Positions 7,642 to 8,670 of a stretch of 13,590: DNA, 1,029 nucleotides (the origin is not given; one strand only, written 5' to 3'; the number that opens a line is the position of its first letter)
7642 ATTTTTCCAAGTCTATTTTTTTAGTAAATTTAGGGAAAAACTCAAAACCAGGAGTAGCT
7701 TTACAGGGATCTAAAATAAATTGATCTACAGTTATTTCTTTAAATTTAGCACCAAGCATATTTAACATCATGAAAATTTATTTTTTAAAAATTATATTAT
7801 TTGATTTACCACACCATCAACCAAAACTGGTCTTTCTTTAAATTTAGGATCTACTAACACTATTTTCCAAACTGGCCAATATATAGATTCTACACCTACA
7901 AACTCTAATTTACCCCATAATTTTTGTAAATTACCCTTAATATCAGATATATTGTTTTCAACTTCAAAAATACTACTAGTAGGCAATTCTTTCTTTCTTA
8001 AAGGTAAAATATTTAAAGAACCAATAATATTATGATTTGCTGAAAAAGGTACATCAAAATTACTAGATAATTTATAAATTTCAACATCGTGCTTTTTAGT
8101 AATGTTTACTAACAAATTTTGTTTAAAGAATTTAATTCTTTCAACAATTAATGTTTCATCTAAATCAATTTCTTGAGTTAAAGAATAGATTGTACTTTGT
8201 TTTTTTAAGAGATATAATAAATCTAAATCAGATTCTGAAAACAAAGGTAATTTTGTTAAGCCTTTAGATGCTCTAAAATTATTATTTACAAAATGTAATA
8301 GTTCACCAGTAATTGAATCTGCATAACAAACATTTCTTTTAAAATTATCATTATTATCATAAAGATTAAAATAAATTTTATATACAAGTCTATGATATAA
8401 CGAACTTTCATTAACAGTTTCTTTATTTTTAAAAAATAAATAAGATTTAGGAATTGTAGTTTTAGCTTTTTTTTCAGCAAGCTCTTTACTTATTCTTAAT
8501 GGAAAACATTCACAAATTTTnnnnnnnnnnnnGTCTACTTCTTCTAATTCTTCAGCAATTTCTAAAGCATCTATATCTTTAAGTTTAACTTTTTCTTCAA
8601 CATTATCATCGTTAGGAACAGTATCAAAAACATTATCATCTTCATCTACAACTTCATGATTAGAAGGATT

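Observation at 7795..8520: C-terminal module of the ATPase: an internal repeat bracketing a winged-helix-like segment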

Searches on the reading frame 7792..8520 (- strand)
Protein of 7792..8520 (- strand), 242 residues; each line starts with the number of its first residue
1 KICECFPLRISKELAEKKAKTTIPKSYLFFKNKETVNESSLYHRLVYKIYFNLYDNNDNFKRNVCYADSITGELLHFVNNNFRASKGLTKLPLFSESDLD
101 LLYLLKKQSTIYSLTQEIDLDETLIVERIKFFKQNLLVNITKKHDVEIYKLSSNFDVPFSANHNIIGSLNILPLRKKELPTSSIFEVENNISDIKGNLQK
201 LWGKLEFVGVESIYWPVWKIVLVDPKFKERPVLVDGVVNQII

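Call 5: search_protein_families(library=pfam, proteins=[window:7792-8520:-], max_evalue=1)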
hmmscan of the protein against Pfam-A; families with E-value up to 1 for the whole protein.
window:7792-8520:- (242 aa): 0 families

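Call 6: search_protein_families(library=ncbifam, proteins=[window:7792-8520:-], max_evalue=1)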
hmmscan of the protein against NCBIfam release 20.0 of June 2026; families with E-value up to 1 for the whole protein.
window:7792-8520:- (242 aa): 1 family
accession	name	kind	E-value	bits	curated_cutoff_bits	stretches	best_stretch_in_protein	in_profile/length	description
NF045707.1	Dbac_1936_reg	equivalog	0.038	14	115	1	101-153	23-75/99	ArsR/SmtB-type metalloregulator TsoR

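Call 8: find_homologous_proteins(query=window:7792-8520:-, max_evalue=0.001)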
Query window:7792-8520:-: 715 candidates shared short words with the query, none scored E <= 0.001.

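Call 20: search_solved_structures(query=A1, max_evalue=10, show_alignments=3)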
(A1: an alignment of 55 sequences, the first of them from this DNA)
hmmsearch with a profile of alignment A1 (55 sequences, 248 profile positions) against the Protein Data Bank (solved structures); distinct sequences matched with E-value up to 10: 86 (the best 60 are shown).
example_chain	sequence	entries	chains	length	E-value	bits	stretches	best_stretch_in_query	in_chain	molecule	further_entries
1sd6_A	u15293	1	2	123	4.2e-06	29.6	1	97-202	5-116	Methicillin resistance regulatory protein mecI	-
1okr_A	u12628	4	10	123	7e-06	28.9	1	97-202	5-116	METHICILLIN RESISTANCE REGULATORY PROTEIN MECI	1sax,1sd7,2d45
3tgn_A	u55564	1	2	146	2.2e-05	27.2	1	100-177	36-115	Adc operon repressor AdcR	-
5yhz_A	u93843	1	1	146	0.00035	23.3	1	99-173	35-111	Zinc transport transcriptional regulator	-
3jth_A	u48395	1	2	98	0.00039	23.1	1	100-160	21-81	Transcription activator HlyU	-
5znx_A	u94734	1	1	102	0.00044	23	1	100-160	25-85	Transcriptional activator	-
6cmv_A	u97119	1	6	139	0.00065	22.4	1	92-152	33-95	Transcriptional regulator Lrs14-like protein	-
5yhx_A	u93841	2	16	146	0.0011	21.7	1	99-173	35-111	Zinc transport transcriptional regulator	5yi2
6cdb_A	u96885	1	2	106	0.0012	21.5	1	103-159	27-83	ArsR family transcriptional regulator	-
5yi0_B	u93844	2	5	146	0.0014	21.4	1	99-173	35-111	Zinc transport transcriptional regulator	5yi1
4k2e_A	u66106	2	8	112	0.0014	21.4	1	100-160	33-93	Transcriptional activator HlyU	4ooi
6fi9_A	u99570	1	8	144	0.0015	21.3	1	99-173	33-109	Transcriptional regulator ZitR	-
5yhy_A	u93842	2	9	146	0.0016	21.1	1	99-173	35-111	Zinc transport transcriptional regulator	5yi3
2lvs_A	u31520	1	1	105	0.0016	21.1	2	103-149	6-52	Putative uncharacterized protein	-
1r1u_A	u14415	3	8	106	0.0018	21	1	103-159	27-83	repressor protein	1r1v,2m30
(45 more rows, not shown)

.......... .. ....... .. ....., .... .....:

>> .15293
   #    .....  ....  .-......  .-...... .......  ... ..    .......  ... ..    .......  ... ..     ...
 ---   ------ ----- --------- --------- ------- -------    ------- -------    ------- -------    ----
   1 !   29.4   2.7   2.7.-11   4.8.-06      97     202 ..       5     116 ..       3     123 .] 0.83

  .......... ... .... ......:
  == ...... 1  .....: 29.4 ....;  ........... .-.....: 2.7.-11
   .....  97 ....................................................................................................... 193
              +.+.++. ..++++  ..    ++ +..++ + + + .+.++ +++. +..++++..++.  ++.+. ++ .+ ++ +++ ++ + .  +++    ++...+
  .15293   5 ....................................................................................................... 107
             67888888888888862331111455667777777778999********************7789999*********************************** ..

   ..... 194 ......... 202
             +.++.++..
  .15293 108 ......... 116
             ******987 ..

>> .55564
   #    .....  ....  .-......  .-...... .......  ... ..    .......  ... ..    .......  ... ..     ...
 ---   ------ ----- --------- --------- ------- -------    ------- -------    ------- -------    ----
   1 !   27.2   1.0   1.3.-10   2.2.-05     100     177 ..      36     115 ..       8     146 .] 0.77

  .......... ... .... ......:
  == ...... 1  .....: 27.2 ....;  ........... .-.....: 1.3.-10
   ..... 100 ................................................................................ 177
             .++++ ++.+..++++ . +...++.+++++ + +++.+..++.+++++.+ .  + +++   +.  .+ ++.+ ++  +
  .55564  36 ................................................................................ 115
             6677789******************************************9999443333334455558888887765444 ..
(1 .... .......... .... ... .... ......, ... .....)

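Call 27: predict_structure(alignment_id=A1)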
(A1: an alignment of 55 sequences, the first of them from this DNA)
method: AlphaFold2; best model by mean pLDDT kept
length: 242 residues; sequences in the alignment: 55
mean_pLDDT: 96.8   pTM: 0.90
mean pLDDT of the five models: 96.8, 96.7, 96.5, 96.4, 96.3
residues with pLDDT >= 90: 231; 70-90: 11; 50-70: 0; < 50: 0
segments of 3 or more residues with pLDDT < 50: none
pLDDT, mean of each block of 10 residues (from residue 1): 97 98 86 93 99 96 98 98 98 97 98 97 98 98 98 97 97 97 96 98 97 99 97 98 97
secondary structure, 60 per line:
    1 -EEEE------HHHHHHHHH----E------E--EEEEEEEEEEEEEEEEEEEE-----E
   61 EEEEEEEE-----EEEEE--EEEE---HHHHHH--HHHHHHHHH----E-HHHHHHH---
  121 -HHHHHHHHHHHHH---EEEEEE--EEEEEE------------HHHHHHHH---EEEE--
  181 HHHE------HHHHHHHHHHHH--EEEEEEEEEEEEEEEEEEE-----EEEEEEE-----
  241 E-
elements in order: E2-5 H12-20 E35-54 E60-68 E74-78 E81-84 H88-93 H96-104 H111-117 H122-134 E138-143 E146-151 H164-171 E175-178 H191-202 E205-223 E229-235

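Call 29: fold_search(model_id=the predicted structure, library=pdb)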
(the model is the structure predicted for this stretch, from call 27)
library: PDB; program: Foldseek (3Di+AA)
matches with E <= 10: 1455; with E <= 0.001: 0
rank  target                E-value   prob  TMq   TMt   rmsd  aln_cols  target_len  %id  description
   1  4ooi_B                2.6e-03  1.00  0.24  0.56   2.6        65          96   22  Reduced HlyU from Vibrio cholerae N16961 (released 2014-12-31)
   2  1r1u_C                5.2e-03  1.00  0.24  0.58   1.5        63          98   19  Crystal structure of the metal-sensing transcriptional repressor CzrA from Staphylococcus aureus in the apo-form (released 2004-05-18)
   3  1smt_A                5.2e-03  1.00  0.25  0.58   1.7        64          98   23  SMTB REPRESSOR FROM SYNECHOCOCCUS PCC7942 (released 1997-12-03)
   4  4ggg_A                6.1e-03  1.00  0.25  0.63   1.8        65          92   17  Crystal structure of V66A/L68V CzrA in the Zn(II)bound state. (released 2013-02-06)
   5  4k2e_B                6.1e-03  1.00  0.24  0.57   2.6        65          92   22  HlyU from Vibrio cholerae N16961 (released 2014-04-30)
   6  6o8k                  6.5e-03  1.00  0.24  0.57   2.5        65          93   15  Crystal Structure of apo and reduced Sulfide-responsive transcriptional repressor (SqrR) from Rhodobacter capsulatus. (released 2020-04-01)
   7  4ooi_C                6.9e-03  1.00  0.24  0.56   2.5        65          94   22  Reduced HlyU from Vibrio cholerae N16961 (released 2014-12-31)
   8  6o8n_A                7.7e-03  1.00  0.24  0.57   2.4        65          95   15  Crystal Structure of C9S tetrasulfide state of Sulfide-responsive transcriptional repressor (SqrR) from Rhodobacter ca (released 2020-04-01)
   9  6cda                  8.1e-03  1.00  0.25  0.61   1.8        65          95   17  Crystal structure of L34A CzrA in the Zn(II)bound state (released 2018-07-11)
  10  6cdb_B                8.1e-03  1.00  0.26  0.62   2.5        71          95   17  Crystal Structure of V66L CzrA in the Zn(II)bound state (released 2018-07-11)
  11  3jth_B                8.1e-03  1.00  0.25  0.63   2.0        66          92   17  Crystal structure of a transcriptional regulator HlyU from Vibrio vulnificus CMCP6 (released 2010-03-16)
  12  1r1u_A                8.6e-03  1.00  0.24  0.61   1.4        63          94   19  Crystal structure of the metal-sensing transcriptional repressor CzrA from Staphylococcus aureus in the apo-form (released 2004-05-18)
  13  1r1u_D                8.6e-03  1.00  0.24  0.60   1.5        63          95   19  Crystal structure of the metal-sensing transcriptional repressor CzrA from Staphylococcus aureus in the apo-form (released 2004-05-18)
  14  6cdb_A                8.6e-03  1.00  0.24  0.59   1.5        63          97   19  Crystal Structure of V66L CzrA in the Zn(II)bound state (released 2018-07-11)
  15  1r1t_B                8.6e-03  1.00  0.25  0.58   1.6        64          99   23  Crystal structure of the cyanobacterial metallothionein repressor SmtB in the apo-form (released 2004-05-18)
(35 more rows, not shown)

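Call 32: search_protein_families(library=pfam, alignment_id=A1, max_evalue=0.01)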
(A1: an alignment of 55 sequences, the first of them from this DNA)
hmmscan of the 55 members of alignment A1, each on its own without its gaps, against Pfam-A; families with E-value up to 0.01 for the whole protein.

A. member 1, seq(242 aa): 0 families

B. families by the number of members that match (of 55 scanned): 36 families (the first 25 are shown)
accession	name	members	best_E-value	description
PF03413.25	PepSY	21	6.5e-08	Peptidase propeptide and YPEB domain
PF01978.25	TrmB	21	1.4e-07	Sugar-specific transcriptional regulator TrmB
PF21984.2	DnaD_N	10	2.5e-05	DnaD N-terminal domain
PF12802.13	MarR_2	8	0.00021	MarR family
PF09339.16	HTH_IclR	7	1.9e-06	IclR helix-turn-helix domain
PF13463.12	HTH_27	7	6.6e-05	Winged helix DNA-binding domain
PF14394.12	DUF4423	6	0.00044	Domain of unknown function (DUF4423)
PF01047.28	MarR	5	0.00042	MarR family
PF13412.12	HTH_24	4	6.7e-05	Winged helix-turn-helix DNA-binding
PF22381.2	Staph_reg_Sar_Rot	4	0.00044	Transcriptional regulator SarA/Rot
PF02002.24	TFIIE_alpha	4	0.00082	TFIIE alpha subunit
PF25212.1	HVO_A0114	3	4.3e-05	HVO_A0114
PF01022.26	HTH_5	3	7.4e-05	Bacterial regulatory protein, arsR family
PF24033.1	DUF7342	3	0.00088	Family of unknown function (DUF7342)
PF03965.22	Penicillinase_R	2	4.2e-05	Penicillinase repressor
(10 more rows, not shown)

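Call 36: search_protein_representatives(alignment_id=A1)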
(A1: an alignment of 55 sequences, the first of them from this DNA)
Query: 55 sequences, 248 profile positions. Proteins with E-value up to 0.001 (for the whole library): 456; up to 1e-10: 197; up to 1e-30: 44. The best 150 are listed.
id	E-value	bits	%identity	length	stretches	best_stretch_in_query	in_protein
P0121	3.3e-82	292.0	-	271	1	3-247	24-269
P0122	2.3e-80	286.0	-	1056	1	3-247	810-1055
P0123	3.0e-79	282.3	-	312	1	2-247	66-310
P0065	4.6e-79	281.7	-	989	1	4-247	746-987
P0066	4.2e-78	278.6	-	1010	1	3-247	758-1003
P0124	3.5e-77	275.5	-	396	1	3-247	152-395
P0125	7.9e-76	271.1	-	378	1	3-247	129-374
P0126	9.5e-75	267.6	-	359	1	8-247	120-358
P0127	1.8e-74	266.7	-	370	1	3-247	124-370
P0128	1.5e-72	260.4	-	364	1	4-246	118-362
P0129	2.2e-72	259.9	-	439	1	2-247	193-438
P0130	3.1e-71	256.1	-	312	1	3-247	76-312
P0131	3.2e-71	256.0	-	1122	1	2-247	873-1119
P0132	3.8e-71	255.8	-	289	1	4-247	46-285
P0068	4.0e-71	255.7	-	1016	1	3-247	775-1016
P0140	1.9e-64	233.8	-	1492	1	6-246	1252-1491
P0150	4.5e-41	157.3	-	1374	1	6-247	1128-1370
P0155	5.1e-38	147.3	-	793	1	4-247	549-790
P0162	9.6e-30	120.2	-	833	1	9-245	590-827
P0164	2.0e-26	109.3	-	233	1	8-241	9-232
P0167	8.5e-25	104.0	-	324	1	5-245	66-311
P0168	9.2e-25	103.9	-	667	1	4-246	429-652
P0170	1.9e-24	102.8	-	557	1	6-245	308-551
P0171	4.0e-24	101.8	-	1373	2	4-242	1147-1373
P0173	1.4e-23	99.9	-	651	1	10-245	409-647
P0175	4.8e-23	98.2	-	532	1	8-247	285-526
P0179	4.0e-22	95.2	-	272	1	6-247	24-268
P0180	2.7e-21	92.5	-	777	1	4-245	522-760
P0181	3.4e-21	92.2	-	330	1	4-245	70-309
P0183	6.3e-21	91.3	-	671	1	4-246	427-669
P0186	3.3e-20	88.9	-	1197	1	12-238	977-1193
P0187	3.4e-20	88.9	-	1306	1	7-245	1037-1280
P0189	1.7e-19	86.6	-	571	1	13-246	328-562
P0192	4.6e-19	85.2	-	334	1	7-246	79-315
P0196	7.2e-19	84.6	-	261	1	9-247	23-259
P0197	7.5e-19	84.5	-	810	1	6-245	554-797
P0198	8.1e-19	84.4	-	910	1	5-245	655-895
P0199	1.1e-18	84.0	-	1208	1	4-246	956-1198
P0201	1.1e-18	84.0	-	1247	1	6-245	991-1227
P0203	1.4e-18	83.7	-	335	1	7-247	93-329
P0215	3.3e-17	79.1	-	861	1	8-245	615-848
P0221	4.8e-17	78.6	-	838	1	5-245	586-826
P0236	5.0e-16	75.2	-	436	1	18-246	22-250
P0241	9.5e-16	74.3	-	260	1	5-247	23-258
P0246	2.6e-15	72.9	-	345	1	16-219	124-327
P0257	1.5e-14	70.4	-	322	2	14-247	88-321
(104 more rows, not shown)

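Call 37: search_protein_families(library=pfam, proteins=[P0170, P0175, P0173, P0168, P0180, P0197, P0199, P0187, P0167, P0236], max_evalue=0.001)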
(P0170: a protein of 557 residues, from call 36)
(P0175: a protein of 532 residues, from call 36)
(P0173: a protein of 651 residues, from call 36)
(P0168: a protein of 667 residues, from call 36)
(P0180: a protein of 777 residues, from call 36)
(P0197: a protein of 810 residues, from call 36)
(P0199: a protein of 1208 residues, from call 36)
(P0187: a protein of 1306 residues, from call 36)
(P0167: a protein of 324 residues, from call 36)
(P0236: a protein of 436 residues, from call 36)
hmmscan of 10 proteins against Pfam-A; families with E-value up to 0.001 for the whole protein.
P0170 (557 aa): 3 families
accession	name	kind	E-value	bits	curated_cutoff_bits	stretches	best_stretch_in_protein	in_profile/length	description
PF01935.23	DUF87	-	6.4e-15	56.3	23.2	1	7-86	2-84/220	Helicase HerA, central domain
PF12802.13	MarR_2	-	3.3e-05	24.4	27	1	403-450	1-49/61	MarR family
PF13191.12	AAA_16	-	0.00046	21.2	32.6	1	29-153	28-149/167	AAA ATPase domain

P0175 (532 aa): 5 families
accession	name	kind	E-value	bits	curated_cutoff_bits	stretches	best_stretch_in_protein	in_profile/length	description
PF01978.25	TrmB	-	4.5e-07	30.1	25.6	1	377-435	4-62/68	Sugar-specific transcriptional regulator TrmB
PF12802.13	MarR_2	-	4.7e-06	27.1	27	1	377-426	1-51/61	MarR family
PF02002.24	TFIIE_alpha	-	2.1e-05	24.8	22.9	1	381-466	13-98/105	TFIIE alpha subunit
PF01047.28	MarR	-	6.8e-05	23.1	24.6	1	379-425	1-47/59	MarR family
PF03965.22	Penicillinase_R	-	0.00095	19.9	22.6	0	379-442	1-67/115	Penicillinase repressor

P0173 (651 aa): 5 families
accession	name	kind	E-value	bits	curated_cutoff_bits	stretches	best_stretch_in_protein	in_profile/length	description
PF01935.23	DUF87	-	2.3e-14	54.5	23.2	1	19-217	18-205/220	Helicase HerA, central domain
PF05872.18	HerA_C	-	4.4e-06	26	22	0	10-67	10-67/502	Helicase HerA-like C-terminal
PF10412.15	TrwB_AAD_bind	-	1.1e-05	24.9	20.5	1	13-62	7-56/387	Type IV secretion-system coupling protein DNA-binding domain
PF01047.28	MarR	-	0.00088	19.6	24.6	0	504-551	1-48/59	MarR family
PF00004.35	AAA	-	0.00096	20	21.2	0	233-301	45-121/131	ATPase family associated with various cellular activities (AAA)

P0168 (667 aa): 4 families
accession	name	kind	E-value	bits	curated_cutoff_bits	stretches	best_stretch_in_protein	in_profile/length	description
PF01935.23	DUF87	-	1.6e-16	61.6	23.2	1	32-264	3-219/220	Helicase HerA, central domain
PF05872.18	HerA_C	-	1.3e-07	31.1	22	1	276-388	252-366/502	Helicase HerA-like C-terminal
PF05707.18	Zot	-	2.1e-05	24.5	20.3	1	284-345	84-146/197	Zonular occludens toxin (Zot)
PF00004.35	AAA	-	9e-05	23.4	21.2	0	247-343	25-128/131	ATPase family associated with various cellular activities (AAA)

P0180 (777 aa): 1 family
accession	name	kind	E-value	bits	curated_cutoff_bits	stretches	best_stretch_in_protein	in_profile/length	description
PF01978.25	TrmB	-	0.00012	22.2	25.6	1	627-668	17-58/68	Sugar-specific transcriptional regulator TrmB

P0197 (810 aa): 5 families
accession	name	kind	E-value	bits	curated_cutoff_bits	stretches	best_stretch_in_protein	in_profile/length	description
PF01935.23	DUF87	-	4.8e-10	40.4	23.2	1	72-304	27-220/220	Helicase HerA, central domain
PF05707.18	Zot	-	5e-05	23.3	20.3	1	308-397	56-145/197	Zonular occludens toxin (Zot)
PF13401.12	AAA_22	-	0.00014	22.6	27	0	300-375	50-120/130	AAA domain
PF05872.18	HerA_C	-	0.00044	19.4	22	0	263-437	196-362/502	Helicase HerA-like C-terminal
PF00004.35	AAA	-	0.00091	20.1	21.2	0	333-395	58-127/131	ATPase family associated with various cellular activities (AAA)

P0199 (1208 aa): 2 families
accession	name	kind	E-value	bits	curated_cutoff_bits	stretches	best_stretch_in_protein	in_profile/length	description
PF05763.18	DUF835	-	8.1e-26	90.9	33.1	1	587-714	8-135/136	Protein of unknown function (DUF835)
PF01935.23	DUF87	-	3.5e-09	37.5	23.2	1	80-307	28-219/220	Helicase HerA, central domain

P0187 (1306 aa): 5 families
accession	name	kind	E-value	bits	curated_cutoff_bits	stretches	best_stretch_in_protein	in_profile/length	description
PF05763.18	DUF835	-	2.1e-29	102.5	33.1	1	604-735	6-136/136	Protein of unknown function (DUF835)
PF01935.23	DUF87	-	2.3e-09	38.1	23.2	1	136-359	28-216/220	Helicase HerA, central domain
PF02037.33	SAP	-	2.5e-08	33.8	23.9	1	778-809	6-37/37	SAP domain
PF18953.6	SAP_new25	-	3.8e-08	33.3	26.3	1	779-813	10-44/51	SAP domain-containing new25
PF13401.12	AAA_22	-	0.00093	20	27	0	133-166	7-38/130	AAA domain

P0167 (324 aa): 0 families

P0236 (436 aa): 1 family
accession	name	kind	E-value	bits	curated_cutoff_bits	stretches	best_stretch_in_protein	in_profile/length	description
PF13091.12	PLDc_2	-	8.4e-19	68.2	27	1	308-429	4-132/132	PLD-like domain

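Call 38: list_cluster_members(proteins=[P0168, P0173, P0199, P0187, P0236, P0167, P0175, P0180, P0164, P0197])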
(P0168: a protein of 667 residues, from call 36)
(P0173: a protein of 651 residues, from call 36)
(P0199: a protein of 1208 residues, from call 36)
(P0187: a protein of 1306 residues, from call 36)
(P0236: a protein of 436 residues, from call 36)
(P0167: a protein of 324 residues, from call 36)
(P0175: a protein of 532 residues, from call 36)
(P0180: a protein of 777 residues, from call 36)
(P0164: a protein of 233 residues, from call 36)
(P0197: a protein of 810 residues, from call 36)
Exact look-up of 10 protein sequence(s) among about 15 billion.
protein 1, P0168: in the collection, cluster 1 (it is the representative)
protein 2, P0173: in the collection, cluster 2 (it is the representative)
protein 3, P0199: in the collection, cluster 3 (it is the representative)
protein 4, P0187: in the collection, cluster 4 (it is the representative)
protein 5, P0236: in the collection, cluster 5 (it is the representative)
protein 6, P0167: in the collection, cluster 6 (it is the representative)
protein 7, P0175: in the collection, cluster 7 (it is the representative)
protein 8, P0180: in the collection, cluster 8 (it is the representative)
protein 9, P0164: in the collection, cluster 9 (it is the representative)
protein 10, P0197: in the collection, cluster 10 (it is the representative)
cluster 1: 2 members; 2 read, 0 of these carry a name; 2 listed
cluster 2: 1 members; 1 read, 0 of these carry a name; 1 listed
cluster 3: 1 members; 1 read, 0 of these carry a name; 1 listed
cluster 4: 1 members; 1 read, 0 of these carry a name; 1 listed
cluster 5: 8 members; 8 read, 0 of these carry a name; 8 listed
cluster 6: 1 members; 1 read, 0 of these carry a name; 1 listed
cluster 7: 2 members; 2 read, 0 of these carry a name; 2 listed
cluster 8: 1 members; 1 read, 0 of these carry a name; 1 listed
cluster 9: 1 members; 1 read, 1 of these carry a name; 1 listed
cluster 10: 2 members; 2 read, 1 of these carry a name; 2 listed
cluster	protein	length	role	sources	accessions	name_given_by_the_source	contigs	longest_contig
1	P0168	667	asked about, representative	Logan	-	-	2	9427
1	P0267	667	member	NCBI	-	-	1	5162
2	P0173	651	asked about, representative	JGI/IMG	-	-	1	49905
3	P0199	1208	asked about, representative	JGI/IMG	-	-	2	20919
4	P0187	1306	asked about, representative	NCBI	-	-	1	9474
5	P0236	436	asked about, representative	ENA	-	-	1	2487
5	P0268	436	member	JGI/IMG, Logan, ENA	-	-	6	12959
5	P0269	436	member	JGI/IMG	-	-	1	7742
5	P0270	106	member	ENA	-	-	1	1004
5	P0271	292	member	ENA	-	-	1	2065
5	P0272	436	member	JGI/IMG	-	-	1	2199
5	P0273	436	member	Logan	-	-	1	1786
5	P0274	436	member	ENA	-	-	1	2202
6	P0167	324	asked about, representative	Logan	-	-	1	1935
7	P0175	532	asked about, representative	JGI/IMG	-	-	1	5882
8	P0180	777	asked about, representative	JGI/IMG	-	-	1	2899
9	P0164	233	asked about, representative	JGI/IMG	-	DNA-binding Lrp family transcriptional regulator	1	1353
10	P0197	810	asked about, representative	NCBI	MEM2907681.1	MAG: ATP-binding protein [Candidatus Hadarchaeales archaeon]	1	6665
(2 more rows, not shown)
